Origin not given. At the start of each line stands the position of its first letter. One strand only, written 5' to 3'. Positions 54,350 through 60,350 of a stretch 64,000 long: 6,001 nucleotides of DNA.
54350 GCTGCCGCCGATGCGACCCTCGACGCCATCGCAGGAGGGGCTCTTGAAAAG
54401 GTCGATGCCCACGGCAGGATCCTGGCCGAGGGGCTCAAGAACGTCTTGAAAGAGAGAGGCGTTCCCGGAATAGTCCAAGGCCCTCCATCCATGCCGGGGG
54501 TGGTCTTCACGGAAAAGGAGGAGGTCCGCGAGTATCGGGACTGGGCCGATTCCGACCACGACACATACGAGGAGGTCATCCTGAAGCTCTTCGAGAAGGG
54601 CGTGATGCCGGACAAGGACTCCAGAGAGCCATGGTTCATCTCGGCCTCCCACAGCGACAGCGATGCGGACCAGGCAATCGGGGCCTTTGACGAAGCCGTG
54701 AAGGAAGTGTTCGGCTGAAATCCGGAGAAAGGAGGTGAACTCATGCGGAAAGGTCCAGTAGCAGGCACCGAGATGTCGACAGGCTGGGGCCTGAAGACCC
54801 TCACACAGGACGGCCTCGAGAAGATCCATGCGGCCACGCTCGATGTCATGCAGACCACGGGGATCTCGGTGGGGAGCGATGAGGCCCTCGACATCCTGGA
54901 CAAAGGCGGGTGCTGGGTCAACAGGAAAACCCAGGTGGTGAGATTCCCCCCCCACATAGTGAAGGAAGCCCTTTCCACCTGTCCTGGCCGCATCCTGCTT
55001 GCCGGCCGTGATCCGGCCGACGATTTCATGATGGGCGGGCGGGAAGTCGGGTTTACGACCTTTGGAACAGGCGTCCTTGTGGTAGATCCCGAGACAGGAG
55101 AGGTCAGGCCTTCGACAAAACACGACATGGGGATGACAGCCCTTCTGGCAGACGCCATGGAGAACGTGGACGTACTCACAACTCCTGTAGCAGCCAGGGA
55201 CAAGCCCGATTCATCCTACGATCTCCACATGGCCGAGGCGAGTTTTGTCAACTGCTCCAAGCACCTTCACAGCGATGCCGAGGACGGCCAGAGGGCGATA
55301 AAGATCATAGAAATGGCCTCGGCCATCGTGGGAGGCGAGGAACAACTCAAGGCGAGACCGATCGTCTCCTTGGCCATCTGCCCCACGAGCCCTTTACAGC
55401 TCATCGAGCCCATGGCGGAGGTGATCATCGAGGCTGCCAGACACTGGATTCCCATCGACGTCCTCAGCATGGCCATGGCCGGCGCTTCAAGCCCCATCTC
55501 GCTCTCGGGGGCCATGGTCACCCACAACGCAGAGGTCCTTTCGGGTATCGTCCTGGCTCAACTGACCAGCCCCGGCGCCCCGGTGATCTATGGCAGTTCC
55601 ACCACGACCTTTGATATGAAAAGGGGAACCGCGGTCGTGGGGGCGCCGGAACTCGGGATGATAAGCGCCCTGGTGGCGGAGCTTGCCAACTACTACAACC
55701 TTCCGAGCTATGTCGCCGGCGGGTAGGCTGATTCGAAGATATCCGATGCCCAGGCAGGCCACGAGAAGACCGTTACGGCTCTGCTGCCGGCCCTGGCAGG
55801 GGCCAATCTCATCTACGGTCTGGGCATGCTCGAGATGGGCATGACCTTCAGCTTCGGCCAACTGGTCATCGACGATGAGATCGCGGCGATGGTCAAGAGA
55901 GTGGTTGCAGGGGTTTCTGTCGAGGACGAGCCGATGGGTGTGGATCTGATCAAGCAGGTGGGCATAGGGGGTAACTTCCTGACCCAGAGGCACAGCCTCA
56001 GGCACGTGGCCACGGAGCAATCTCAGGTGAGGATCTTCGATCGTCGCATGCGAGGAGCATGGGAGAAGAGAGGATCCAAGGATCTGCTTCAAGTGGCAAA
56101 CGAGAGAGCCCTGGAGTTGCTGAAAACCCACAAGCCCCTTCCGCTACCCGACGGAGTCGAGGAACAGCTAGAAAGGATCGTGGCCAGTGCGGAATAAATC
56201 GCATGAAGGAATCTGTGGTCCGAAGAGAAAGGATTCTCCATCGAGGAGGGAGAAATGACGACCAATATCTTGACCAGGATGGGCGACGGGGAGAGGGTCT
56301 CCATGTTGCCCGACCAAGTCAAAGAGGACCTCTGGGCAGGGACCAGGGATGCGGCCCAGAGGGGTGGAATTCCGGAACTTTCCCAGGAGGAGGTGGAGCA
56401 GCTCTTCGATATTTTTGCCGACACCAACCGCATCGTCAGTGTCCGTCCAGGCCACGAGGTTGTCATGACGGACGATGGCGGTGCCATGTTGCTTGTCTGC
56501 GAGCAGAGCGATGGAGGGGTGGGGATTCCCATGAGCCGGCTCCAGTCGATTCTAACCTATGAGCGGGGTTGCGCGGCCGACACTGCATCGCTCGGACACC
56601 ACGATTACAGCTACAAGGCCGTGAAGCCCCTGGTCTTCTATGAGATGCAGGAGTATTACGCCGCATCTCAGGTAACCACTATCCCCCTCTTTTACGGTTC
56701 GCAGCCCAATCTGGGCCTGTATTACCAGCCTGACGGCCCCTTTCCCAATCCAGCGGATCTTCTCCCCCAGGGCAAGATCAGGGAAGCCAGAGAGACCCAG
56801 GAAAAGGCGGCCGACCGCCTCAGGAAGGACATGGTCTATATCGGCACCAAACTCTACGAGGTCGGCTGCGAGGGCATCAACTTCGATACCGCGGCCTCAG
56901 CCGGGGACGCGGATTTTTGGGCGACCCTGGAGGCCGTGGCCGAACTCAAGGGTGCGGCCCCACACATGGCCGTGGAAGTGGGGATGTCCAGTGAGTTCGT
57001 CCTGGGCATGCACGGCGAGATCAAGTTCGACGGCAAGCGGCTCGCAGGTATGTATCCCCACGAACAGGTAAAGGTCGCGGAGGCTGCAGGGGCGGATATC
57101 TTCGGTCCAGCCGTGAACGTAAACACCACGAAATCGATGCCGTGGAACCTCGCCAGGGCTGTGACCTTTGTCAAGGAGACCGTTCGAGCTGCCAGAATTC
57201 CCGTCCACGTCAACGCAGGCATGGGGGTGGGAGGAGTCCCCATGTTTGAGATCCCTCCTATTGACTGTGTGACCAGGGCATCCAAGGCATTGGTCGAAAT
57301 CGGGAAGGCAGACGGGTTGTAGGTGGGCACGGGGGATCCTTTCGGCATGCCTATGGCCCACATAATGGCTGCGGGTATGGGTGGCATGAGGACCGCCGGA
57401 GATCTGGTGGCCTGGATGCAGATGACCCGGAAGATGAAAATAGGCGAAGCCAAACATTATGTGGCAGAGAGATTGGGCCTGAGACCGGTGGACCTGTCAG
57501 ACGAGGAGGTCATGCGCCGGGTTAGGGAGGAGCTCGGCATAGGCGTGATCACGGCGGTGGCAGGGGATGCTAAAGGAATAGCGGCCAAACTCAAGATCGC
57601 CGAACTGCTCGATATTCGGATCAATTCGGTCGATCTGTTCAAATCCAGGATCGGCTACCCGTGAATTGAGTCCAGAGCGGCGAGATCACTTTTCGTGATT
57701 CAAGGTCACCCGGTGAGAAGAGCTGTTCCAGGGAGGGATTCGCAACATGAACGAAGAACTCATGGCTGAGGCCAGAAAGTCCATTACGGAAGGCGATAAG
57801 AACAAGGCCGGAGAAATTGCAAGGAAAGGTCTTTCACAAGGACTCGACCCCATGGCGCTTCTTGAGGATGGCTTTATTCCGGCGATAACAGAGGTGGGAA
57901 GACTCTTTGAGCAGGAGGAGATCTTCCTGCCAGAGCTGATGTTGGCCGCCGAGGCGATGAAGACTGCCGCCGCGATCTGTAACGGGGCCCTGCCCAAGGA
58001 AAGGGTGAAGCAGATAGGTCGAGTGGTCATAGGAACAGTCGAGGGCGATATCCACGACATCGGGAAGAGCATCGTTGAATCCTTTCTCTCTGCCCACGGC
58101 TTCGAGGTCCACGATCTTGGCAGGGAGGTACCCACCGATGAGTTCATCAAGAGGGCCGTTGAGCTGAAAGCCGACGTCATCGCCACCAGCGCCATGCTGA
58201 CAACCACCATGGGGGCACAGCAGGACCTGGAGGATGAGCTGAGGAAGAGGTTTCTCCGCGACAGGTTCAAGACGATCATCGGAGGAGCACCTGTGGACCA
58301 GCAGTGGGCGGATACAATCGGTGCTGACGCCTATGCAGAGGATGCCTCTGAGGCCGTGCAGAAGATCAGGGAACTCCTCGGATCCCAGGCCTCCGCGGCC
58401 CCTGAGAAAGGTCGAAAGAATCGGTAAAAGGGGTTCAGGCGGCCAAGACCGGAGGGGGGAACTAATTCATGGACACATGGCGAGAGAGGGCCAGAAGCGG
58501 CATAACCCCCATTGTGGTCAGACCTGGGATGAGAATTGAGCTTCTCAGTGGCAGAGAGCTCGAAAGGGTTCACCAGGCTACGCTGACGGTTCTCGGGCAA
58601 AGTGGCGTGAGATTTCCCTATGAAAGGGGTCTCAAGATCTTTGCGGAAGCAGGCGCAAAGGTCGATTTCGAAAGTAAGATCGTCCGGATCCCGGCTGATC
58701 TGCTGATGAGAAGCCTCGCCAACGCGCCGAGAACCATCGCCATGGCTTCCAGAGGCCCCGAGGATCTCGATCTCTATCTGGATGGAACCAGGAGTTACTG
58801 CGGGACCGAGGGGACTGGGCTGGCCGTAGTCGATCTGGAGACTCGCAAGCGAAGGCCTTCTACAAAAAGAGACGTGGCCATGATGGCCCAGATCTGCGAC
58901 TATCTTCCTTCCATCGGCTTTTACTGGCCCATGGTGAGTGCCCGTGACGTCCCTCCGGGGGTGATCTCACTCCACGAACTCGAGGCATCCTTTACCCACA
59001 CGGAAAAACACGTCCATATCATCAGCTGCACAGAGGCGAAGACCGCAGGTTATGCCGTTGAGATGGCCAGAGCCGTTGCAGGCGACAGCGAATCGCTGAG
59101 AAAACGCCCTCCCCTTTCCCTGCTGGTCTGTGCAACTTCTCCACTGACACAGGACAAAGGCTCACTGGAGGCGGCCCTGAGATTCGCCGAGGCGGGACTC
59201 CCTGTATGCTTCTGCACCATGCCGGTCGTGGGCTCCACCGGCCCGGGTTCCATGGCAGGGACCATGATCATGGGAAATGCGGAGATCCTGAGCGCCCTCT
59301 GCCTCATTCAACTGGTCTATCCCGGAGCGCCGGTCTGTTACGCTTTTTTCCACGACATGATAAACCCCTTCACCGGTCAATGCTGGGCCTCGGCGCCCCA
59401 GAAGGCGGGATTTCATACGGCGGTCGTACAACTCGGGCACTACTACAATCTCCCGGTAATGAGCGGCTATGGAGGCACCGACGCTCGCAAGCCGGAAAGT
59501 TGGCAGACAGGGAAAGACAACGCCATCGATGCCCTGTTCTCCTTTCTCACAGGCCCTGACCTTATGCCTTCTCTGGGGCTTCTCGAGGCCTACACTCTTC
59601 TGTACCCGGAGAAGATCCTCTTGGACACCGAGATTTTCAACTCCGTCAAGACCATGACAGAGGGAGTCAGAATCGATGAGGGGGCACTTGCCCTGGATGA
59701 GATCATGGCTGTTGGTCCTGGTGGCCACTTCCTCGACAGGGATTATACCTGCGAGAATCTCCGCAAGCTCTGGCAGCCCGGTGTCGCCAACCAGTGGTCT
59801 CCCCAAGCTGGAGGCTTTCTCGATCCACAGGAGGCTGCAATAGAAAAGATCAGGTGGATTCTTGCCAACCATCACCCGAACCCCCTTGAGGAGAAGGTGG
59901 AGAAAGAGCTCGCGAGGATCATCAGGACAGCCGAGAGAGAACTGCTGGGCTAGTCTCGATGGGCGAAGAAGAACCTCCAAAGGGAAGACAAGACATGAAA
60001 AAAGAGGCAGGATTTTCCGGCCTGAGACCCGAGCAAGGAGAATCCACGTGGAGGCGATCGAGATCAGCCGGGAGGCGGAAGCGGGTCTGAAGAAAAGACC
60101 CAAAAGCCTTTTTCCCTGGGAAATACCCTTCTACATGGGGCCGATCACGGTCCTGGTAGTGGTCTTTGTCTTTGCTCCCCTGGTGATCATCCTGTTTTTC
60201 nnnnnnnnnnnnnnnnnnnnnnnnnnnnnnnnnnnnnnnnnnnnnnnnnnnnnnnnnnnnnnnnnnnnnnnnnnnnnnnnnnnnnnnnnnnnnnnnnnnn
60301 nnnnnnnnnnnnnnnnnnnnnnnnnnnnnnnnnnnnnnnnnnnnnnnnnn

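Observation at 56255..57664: MtbB (dimethylamine methyltransferase) homolog with an in-frame UAG at residue 356, plus a stem-loop immediately 3' of the UAG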

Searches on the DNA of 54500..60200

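Call 44: search_rna_families(source=window, start=54500, end=60200, threshold=evalue, max_evalue=10, show_alignments=3)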
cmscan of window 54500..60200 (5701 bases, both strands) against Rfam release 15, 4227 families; matches with E-value up to 10: 3.
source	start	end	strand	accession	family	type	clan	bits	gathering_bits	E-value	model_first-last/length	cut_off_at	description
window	57320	57419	+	RF02509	PYLIS_2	Cis-reg;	-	82.6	36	1.3e-19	1-100/100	no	Pyrrolysine insertion sequence mtbB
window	55724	55823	+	RF02510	PYLIS_3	Cis-reg;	-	81.7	38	3.3e-16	1-100/100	no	Pyrrolysine insertion sequence mttB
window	55594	55648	-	RF03241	mir-1789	Gene; miRNA;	-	18.9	88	3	1-63/63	no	mir-1789 microRNA precursor family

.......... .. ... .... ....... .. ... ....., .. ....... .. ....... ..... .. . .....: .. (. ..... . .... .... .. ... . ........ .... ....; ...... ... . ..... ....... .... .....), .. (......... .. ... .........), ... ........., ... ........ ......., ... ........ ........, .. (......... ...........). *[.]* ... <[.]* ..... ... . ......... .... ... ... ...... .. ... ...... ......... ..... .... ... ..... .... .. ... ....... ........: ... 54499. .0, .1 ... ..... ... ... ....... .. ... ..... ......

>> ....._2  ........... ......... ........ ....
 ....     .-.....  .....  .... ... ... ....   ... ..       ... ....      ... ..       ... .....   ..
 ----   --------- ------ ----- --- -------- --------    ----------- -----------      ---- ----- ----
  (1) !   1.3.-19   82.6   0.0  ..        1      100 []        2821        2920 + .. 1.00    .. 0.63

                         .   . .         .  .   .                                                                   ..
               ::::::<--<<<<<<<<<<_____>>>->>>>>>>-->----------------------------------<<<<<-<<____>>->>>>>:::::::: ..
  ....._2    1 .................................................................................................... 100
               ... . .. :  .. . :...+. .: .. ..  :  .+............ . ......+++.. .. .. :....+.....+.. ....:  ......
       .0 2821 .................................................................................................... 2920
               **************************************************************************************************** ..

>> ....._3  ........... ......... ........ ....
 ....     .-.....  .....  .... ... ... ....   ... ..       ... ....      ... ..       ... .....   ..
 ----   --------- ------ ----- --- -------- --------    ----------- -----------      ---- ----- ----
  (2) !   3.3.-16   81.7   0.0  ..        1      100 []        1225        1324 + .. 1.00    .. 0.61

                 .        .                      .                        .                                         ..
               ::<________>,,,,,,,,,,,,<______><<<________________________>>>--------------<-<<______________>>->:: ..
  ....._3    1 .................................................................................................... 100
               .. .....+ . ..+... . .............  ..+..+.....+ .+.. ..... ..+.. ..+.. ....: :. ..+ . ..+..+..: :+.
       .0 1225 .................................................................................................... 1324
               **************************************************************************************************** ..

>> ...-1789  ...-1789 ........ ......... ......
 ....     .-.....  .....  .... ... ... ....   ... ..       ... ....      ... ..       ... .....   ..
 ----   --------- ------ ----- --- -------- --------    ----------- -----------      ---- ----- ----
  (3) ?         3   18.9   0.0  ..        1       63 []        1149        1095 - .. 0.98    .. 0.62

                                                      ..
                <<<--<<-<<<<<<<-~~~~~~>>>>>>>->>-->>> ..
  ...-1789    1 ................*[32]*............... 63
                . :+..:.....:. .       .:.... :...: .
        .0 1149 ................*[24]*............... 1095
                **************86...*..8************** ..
